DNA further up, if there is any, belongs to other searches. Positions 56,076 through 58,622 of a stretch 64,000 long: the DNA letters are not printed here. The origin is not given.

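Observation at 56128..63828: Tandemly duplicated Omp85/POTRA-like barrel + small secreted protein cassette with a PA14 inner-membrane protein in between: candidate undescribed outer-membrane transport/assembly system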

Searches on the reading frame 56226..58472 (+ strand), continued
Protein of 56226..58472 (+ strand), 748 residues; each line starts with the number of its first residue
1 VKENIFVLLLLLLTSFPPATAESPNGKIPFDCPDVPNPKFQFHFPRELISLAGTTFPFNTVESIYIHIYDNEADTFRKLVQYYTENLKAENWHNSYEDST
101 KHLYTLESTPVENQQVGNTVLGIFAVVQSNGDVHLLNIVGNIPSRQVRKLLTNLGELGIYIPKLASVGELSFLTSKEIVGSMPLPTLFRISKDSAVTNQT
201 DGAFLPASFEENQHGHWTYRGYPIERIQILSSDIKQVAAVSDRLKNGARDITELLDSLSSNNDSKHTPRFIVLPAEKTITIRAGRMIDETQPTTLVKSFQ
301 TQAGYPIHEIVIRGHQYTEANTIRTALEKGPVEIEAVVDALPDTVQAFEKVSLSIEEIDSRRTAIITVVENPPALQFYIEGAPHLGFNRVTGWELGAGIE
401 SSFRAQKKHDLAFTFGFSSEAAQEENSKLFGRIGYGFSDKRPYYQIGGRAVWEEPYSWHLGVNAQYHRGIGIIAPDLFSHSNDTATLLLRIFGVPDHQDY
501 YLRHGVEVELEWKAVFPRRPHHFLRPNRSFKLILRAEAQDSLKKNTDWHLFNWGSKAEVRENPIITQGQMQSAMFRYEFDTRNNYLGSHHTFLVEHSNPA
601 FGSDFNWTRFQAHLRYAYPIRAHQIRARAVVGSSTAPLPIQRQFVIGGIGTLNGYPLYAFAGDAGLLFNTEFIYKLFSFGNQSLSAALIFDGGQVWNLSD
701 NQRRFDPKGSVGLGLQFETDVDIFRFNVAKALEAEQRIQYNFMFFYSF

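Call 52: search_protein_families(library=pfam, proteins=[P0306, P0313, P0329, P0336, P0337, P0354, P0370, P0378], max_evalue=0.01)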
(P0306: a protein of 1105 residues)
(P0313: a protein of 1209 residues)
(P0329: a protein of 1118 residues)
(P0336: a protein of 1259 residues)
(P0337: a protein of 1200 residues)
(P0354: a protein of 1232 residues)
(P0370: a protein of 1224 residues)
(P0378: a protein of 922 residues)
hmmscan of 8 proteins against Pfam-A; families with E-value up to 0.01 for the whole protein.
P0306 (1105 aa): 8 families
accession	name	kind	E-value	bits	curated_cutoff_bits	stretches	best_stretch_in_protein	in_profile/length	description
PF07244.20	POTRA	-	6.6e-27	94.5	21.3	3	679-751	4-78/79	Surface antigen variable number repeat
PF08478.15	POTRA_1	-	3.5e-12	46.9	23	1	535-601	2-68/69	POTRA domain, FtsQ-type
PF06452.16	CBM9_1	-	2.9e-11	44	23.4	1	312-521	1-180/185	Carbohydrate family 9 binding domain-like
PF01103.29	Omp85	-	1.4e-09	38.3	24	1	794-1091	12-308/325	Omp85 superfamily domain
PF18939.6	DUF5686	-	7.4e-09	35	39.2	1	753-1031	330-599/669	Family of unknown function (DUF5686)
PF13349.12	DUF4097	-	3.7e-05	23.7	22.9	1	39-273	70-246/247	Toastrack DUF4097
PF16011.10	CBM9_2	-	0.00039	20.6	25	1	367-523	52-199/199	Carbohydrate-binding family 9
PF03865.19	ShlB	-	0.0012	18.8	22.7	1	966-1072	197-306/311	Haemolysin secretion/activation protein ShlB/FhaC/HecB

P0313 (1209 aa): 8 families
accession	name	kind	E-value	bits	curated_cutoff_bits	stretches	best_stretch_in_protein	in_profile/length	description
PF07244.20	POTRA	-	1e-15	58.6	21.3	2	572-630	2-63/79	Surface antigen variable number repeat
PF01103.29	Omp85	-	4.7e-11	43.2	24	1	884-1187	13-304/325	Omp85 superfamily domain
PF06452.16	CBM9_1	-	2.7e-10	40.9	23.4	1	344-504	1-133/185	Carbohydrate family 9 binding domain-like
PF18939.6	DUF5686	-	4.7e-10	39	39.2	1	847-1001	330-489/669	Family of unknown function (DUF5686)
PF03865.19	ShlB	-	0.00011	22.2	22.7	1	1050-1171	194-308/311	Haemolysin secretion/activation protein ShlB/FhaC/HecB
PF08479.16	POTRA_2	-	0.0015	18.8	24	0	699-764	7-76/76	POTRA domain, ShlB-type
PF13349.12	DUF4097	-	0.0082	16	22.9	0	158-248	120-212/247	Toastrack DUF4097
PF08478.15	POTRA_1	-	0.0086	16.8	23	0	572-629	2-59/69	POTRA domain, FtsQ-type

P0329 (1118 aa): 6 families
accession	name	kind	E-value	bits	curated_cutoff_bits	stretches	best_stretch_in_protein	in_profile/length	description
PF07244.20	POTRA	-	7.3e-20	71.9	21.3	2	532-602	2-79/79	Surface antigen variable number repeat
PF01103.29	Omp85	-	5.3e-18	66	24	1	939-1105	116-311/325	Omp85 superfamily domain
PF08478.15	POTRA_1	-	2e-08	34.9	23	1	532-579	2-49/69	POTRA domain, FtsQ-type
PF06452.16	CBM9_1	-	7.4e-08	32.9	23.4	1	314-509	1-181/185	Carbohydrate family 9 binding domain-like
PF18939.6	DUF5686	-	2.1e-05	23.6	39.2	1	761-898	336-479/669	Family of unknown function (DUF5686)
PF08479.16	POTRA_2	-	9.5e-05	22.6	24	0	606-661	2-58/76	POTRA domain, ShlB-type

P0336 (1259 aa): 6 families
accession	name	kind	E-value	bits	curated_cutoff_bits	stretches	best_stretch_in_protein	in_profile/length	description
PF07244.20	POTRA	-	1.3e-16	61.5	21.3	3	721-789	4-79/79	Surface antigen variable number repeat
PF01103.29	Omp85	-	4.4e-09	36.7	24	1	988-1213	71-289/325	Omp85 superfamily domain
PF06452.16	CBM9_1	-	2.3e-08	34.6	23.4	1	380-468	1-83/185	Carbohydrate family 9 binding domain-like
PF13349.12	DUF4097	-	0.00011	22.1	22.9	1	211-313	120-203/247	Toastrack DUF4097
PF03865.19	ShlB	-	0.00098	19.1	22.7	1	1088-1153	196-264/311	Haemolysin secretion/activation protein ShlB/FhaC/HecB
PF08478.15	POTRA_1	-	0.001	19.8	23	0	619-671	2-54/69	POTRA domain, FtsQ-type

P0337 (1200 aa): 7 families
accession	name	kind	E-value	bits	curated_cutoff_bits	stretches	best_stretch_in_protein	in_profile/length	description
PF07244.20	POTRA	-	7.4e-22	78.3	21.3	2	596-665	2-78/79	Surface antigen variable number repeat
PF01103.29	Omp85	-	3.4e-11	43.7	24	1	1042-1173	134-292/325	Omp85 superfamily domain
PF06452.16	CBM9_1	-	5.2e-10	39.9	23.4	1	343-444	1-87/185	Carbohydrate family 9 binding domain-like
PF13349.12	DUF4097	-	1.9e-08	34.4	22.9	1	136-280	140-246/247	Toastrack DUF4097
PF08478.15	POTRA_1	-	3.5e-08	34.1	23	1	597-665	3-68/69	POTRA domain, FtsQ-type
PF08479.16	POTRA_2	-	0.00054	20.2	24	0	683-752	3-76/76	POTRA domain, ShlB-type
PF03865.19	ShlB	-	0.0023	17.9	22.7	1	1059-1170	195-309/311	Haemolysin secretion/activation protein ShlB/FhaC/HecB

P0354 (1232 aa): 6 families
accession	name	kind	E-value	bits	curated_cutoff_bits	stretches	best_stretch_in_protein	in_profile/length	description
PF07244.20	POTRA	-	4.9e-16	59.7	21.3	2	702-770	4-79/79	Surface antigen variable number repeat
PF01103.29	Omp85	-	1.6e-07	31.6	24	1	956-1189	51-288/325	Omp85 superfamily domain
PF06452.16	CBM9_1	-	3e-07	31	23.4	1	355-440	1-80/185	Carbohydrate family 9 binding domain-like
PF13349.12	DUF4097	-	5.5e-06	26.4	22.9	1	177-263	120-208/247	Toastrack DUF4097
PF08478.15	POTRA_1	-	0.002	18.8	23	0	616-667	1-52/69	POTRA domain, FtsQ-type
PF03865.19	ShlB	-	0.0057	16.6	22.7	0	1066-1166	195-293/311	Haemolysin secretion/activation protein ShlB/FhaC/HecB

P0370 (1224 aa): 4 families
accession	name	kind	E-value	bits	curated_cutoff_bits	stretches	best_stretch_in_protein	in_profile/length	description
PF07244.20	POTRA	-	8.5e-15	55.7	21.3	1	780-854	3-78/79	Surface antigen variable number repeat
PF06452.16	CBM9_1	-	4.5e-08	33.6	23.4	1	352-440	1-83/185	Carbohydrate family 9 binding domain-like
PF13349.12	DUF4097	-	4.3e-06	26.7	22.9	1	166-273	101-208/247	Toastrack DUF4097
PF08479.16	POTRA_2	-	2.1e-05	24.7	24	1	711-761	5-56/76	POTRA domain, ShlB-type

P0378 (922 aa): 4 families
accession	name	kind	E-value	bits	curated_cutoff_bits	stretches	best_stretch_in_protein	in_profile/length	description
PF07244.20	POTRA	-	8.4e-14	52.5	21.3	0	352-421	4-79/79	Surface antigen variable number repeat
PF01103.29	Omp85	-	1.5e-08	35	24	1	750-892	137-297/325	Omp85 superfamily domain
PF06452.16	CBM9_1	-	1.5e-07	32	23.4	1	153-301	1-144/185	Carbohydrate family 9 binding domain-like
PF08479.16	POTRA_2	-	0.00014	22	24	0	424-481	1-59/76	POTRA domain, ShlB-type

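Call 71: search_protein_families(library=pfam, proteins=[L010:8333-8908:+, L011:9011-9655:+, L011:6518-7252:+, L006:8889-9701:+, L032:6225-8423:+, L008:5900-7345:+, L033:7505-9382:+, L034:1853-4063:+], max_evalue=0.01)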
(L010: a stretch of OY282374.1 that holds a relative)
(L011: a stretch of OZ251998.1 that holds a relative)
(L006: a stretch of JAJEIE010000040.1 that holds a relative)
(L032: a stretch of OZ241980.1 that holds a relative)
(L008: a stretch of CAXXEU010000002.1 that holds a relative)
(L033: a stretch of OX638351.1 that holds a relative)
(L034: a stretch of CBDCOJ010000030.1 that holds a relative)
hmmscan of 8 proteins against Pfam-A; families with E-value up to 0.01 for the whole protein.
L010:8333-8908:+ (191 aa): 0 families

L011:9011-9655:+ (214 aa): 14 families
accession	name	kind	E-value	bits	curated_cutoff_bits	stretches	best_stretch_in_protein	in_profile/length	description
PF00515.34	TPR_1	-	2.8e-22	78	27.8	3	95-126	3-34/34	Tetratricopeptide repeat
PF07719.23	TPR_2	-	1.1e-15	56.8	27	1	57-87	3-33/34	Tetratricopeptide repeat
PF13414.12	TPR_11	-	3.5e-15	55.8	26.8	1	63-107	2-42/42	TPR repeat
PF13181.12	TPR_8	-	1.8e-13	49.9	25.7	0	57-87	3-33/34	Tetratricopeptide repeat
PF13424.12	TPR_12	-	1.2e-05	25.9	30.1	0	31-86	16-76/77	Tetratricopeptide repeat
PF13371.12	TPR_9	-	4.9e-05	23.7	35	0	96-129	32-65/73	Tetratricopeptide repeat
PF13174.12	TPR_6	-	6.2e-05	23.8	26.3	0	96-120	3-27/33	Tetratricopeptide repeat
PF13428.12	TPR_14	-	0.00011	23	23.5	0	58-91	4-37/44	Tetratricopeptide repeat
PF13429.12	TPR_15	-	0.00026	20.9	26.2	0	58-90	149-181/280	Tetratricopeptide repeat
PF25575.1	TPR_BSK1_C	-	0.00091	19.5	42.2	0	143-201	48-110/118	Serine/threonine-protein kinase BSK1-like, TPR repeats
PF13432.12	TPR_16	-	0.002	19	32.7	0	60-88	2-30/65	Tetratricopeptide repeat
PF23914.1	TPR_CcmH_CycH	-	0.0022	18.3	42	0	29-125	61-153/158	Cytochrome c-type biogenesis protein H TPR domain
PF13431.12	TPR_17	-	0.0052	17.4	24.4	0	78-92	2-16/34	Tetratricopeptide repeat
PF14938.12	SNAP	-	0.0093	15.9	25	0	26-125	123-228/282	Soluble NSF attachment protein, SNAP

L011:6518-7252:+ (244 aa): 4 families
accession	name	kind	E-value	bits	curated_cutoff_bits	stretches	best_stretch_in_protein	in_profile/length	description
PF19755.4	DUF6242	-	3.1e-05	24.4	29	1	99-166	147-217/217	Domain of unknown function (DUF6242)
PF10647.15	Gmad1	-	0.00027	21.3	20.5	0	141-176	210-248/251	Lipoprotein LpqB beta-propeller domain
PF13360.13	PQQ_2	-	0.0006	20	27.6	1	39-232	30-214/233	Outer membrane protein assembly factor BamB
PF14870.12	PSII_BNR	-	0.00093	19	27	1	106-238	32-168/303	Photosynthesis system II assembly factor YCF48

L006:8889-9701:+ (270 aa): 1 family
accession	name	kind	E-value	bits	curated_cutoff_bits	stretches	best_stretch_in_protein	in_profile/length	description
PF13385.13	Laminin_G_3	-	0.00078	20.1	27.6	1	103-199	10-102/151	Concanavalin A-like lectin/glucanases superfamily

L032:6225-8423:+ (732 aa): 28 families (the best 25 are shown)
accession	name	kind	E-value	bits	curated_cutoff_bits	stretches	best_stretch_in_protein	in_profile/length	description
PF13414.12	TPR_11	-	2.9e-68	225.7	26.8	9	672-706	6-40/42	TPR repeat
PF00515.34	TPR_1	-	1.9e-66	217.8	27.8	9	482-512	3-33/34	Tetratricopeptide repeat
PF07719.23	TPR_2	-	9e-59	191.2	27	4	482-512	3-33/34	Tetratricopeptide repeat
PF13181.12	TPR_8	-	3.3e-44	145.7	25.7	3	482-512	3-33/34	Tetratricopeptide repeat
PF13432.12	TPR_16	-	4.2e-40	136.2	32.7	4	443-513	1-64/65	Tetratricopeptide repeat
PF13431.12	TPR_17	-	1e-37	125.6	24.4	2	243-275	1-33/34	Tetratricopeptide repeat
PF13371.12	TPR_9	-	2.2e-33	114.5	35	5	340-394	8-62/73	Tetratricopeptide repeat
PF13428.12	TPR_14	-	5.1e-30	101.3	23.5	2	662-701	3-42/44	Tetratricopeptide repeat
PF13424.12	TPR_12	-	3.3e-24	85.3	30.1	5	441-509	5-74/77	Tetratricopeptide repeat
PF13174.12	TPR_6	-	9.8e-22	76.5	26.3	2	441-470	2-31/33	Tetratricopeptide repeat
PF13365.12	Trypsin_2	-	9.4e-20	72.3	27.6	1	42-169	1-144/144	Trypsin-like peptidase domain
PF14559.12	TPR_19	-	1.1e-15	58.2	25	0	232-275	2-45/68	Tetratricopeptide repeat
PF13374.12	TPR_10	-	6.2e-15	55.1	27.5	0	660-689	2-31/42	Tetratricopeptide repeat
PF23914.1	TPR_CcmH_CycH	-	4e-09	36.9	42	0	300-395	61-155/158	Cytochrome c-type biogenesis protein H TPR domain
PF01239.28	PPTA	-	1.8e-07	30.9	29.5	0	462-487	1-26/32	Protein prenyltransferase alpha subunit repeat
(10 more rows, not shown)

L008:5900-7345:+ (481 aa): 3 families
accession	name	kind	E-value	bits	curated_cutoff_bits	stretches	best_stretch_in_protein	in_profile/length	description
PF12679.13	ABC2_membrane_2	-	3.3e-31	109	27.2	1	3-397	1-259/283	ABC-2 family transporter protein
PF12698.13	ABC2_membrane_3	-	1.8e-07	31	31.6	1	126-256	164-286/347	ABC-2 family transporter protein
PF12040.14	DUF3526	-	0.00027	22.1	25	1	323-410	37-124/144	Domain of unknown function (DUF3526)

L033:7505-9382:+ (625 aa): 5 families
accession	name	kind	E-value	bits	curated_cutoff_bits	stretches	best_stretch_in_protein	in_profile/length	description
PF08281.18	Sigma70_r4_2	-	2.8e-14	52.9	25.7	1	158-209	3-54/54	Sigma-70, region 4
PF04545.22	Sigma70_r4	-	1.4e-12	47.4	24.1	1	162-211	1-50/50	Sigma-70, region 4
PF04542.20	Sigma70_r2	-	3e-12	46.6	24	1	54-120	1-69/71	Sigma-70 region 2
PF07638.17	Sigma70_ECF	-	7.4e-09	36.2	21.1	1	37-213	5-183/185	ECF sigma factor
PF13384.12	HTH_23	-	0.00011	22.3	24.6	1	166-205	2-41/50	Homeodomain-like domain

L034:1853-4063:+ (736 aa): 10 families
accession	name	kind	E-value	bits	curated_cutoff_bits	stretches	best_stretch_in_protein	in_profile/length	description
PF08281.18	Sigma70_r4_2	-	2.2e-15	56.5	25.7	1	162-213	3-54/54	Sigma-70, region 4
PF04542.20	Sigma70_r2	-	1.4e-12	47.6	24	1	58-124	1-69/71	Sigma-70 region 2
PF04545.22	Sigma70_r4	-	1.1e-10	41.3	24.1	1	166-215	1-50/50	Sigma-70, region 4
PF13620.12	CarboxypepD_reg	-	1.4e-09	38.6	32.3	2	361-423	1-49/82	Carboxypeptidase regulatory-like domain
PF07638.17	Sigma70_ECF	-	3e-09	37.5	21.1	1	42-217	6-183/185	ECF sigma factor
PF00059.27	Lectin_C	-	1.9e-08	35.5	22.6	1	621-694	3-78/107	Lectin C-type domain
PF00775.27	Dioxygenase_C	-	0.00011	22.1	27.3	0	343-425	12-97/182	Dioxygenase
PF13384.12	HTH_23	-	0.00016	21.8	24.6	1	171-209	3-41/50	Homeodomain-like domain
PF20598.4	DUF6795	-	0.00084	20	27.4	0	404-432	31-58/103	Domain of unknown function (DUF6795)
PF13715.12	CarbopepD_reg_2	-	0.0043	17.5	32.2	0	529-575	23-68/88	CarboxypepD_reg-like domain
